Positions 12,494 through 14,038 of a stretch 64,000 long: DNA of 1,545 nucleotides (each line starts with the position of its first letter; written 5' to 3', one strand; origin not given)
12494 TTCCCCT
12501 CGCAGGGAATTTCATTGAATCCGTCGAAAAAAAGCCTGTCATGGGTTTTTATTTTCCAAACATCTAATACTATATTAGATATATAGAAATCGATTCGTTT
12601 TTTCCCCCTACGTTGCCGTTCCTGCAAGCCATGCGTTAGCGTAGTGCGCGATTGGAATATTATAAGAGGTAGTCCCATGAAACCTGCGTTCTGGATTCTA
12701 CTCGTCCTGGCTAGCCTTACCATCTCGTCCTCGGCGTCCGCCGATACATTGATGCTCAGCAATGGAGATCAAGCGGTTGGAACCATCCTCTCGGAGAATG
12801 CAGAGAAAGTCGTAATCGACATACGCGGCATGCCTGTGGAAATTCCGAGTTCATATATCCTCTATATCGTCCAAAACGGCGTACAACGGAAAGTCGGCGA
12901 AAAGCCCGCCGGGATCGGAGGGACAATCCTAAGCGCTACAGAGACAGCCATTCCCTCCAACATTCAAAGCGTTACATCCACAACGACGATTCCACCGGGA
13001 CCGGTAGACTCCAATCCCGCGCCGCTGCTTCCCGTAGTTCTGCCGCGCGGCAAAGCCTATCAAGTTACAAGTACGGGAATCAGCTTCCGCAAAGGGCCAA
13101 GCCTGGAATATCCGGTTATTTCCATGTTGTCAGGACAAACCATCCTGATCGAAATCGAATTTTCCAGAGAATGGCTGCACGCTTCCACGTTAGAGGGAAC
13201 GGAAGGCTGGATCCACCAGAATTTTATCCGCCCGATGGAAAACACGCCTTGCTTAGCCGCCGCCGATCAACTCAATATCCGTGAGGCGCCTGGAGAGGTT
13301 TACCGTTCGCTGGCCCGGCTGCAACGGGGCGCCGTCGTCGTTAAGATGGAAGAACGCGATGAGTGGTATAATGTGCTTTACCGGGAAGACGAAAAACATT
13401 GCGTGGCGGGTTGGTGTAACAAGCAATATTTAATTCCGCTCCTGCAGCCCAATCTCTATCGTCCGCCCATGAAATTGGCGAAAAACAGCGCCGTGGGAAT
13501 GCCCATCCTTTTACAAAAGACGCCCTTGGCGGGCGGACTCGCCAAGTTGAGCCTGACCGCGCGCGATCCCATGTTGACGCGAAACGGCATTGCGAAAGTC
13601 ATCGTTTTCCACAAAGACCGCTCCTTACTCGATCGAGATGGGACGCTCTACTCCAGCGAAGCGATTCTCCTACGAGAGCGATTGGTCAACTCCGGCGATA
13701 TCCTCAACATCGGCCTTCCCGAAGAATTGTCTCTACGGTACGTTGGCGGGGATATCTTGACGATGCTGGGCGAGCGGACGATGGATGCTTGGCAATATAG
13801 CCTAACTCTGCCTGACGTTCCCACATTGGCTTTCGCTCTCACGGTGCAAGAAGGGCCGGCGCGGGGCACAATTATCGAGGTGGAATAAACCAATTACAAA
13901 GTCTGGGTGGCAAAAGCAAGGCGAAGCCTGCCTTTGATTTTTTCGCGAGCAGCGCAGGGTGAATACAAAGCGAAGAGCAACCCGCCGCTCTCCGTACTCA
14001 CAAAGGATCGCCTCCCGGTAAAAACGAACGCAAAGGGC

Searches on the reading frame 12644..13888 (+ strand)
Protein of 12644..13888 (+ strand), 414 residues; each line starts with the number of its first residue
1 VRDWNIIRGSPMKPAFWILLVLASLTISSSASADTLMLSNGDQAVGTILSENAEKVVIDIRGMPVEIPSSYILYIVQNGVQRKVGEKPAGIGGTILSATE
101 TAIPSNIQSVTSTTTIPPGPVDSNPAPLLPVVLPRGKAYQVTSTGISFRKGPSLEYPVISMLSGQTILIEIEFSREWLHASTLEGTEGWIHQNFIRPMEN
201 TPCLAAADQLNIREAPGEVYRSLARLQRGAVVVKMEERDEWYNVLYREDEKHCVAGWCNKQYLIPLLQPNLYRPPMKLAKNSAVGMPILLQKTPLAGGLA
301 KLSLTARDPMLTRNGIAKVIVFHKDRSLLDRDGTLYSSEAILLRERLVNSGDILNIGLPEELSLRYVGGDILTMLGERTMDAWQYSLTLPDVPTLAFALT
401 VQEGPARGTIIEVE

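Call 61: search_protein_families(library=ncbifam, proteins=[window:12644-13888:+], max_evalue=0.01)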
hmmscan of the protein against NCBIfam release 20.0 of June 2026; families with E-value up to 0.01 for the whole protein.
window:12644-13888:+ (414 aa): 3 families
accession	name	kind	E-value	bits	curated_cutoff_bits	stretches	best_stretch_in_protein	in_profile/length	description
TIGR04211.1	SH3_and_anchor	equivalog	3.8e-07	29.9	65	1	146-196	8-59/198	TIGR04211 family SH3 domain-containing protein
NF047433.1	Lepto_7_Nterm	domain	3e-06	26.9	43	1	20-75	2-58/63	LA_0442/LA_0875 N-terminal domain-containing protein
NF041881.1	PTPDL_fam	equivalog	2.1e-05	23.8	200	1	23-61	2-40/339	PTPDL family protein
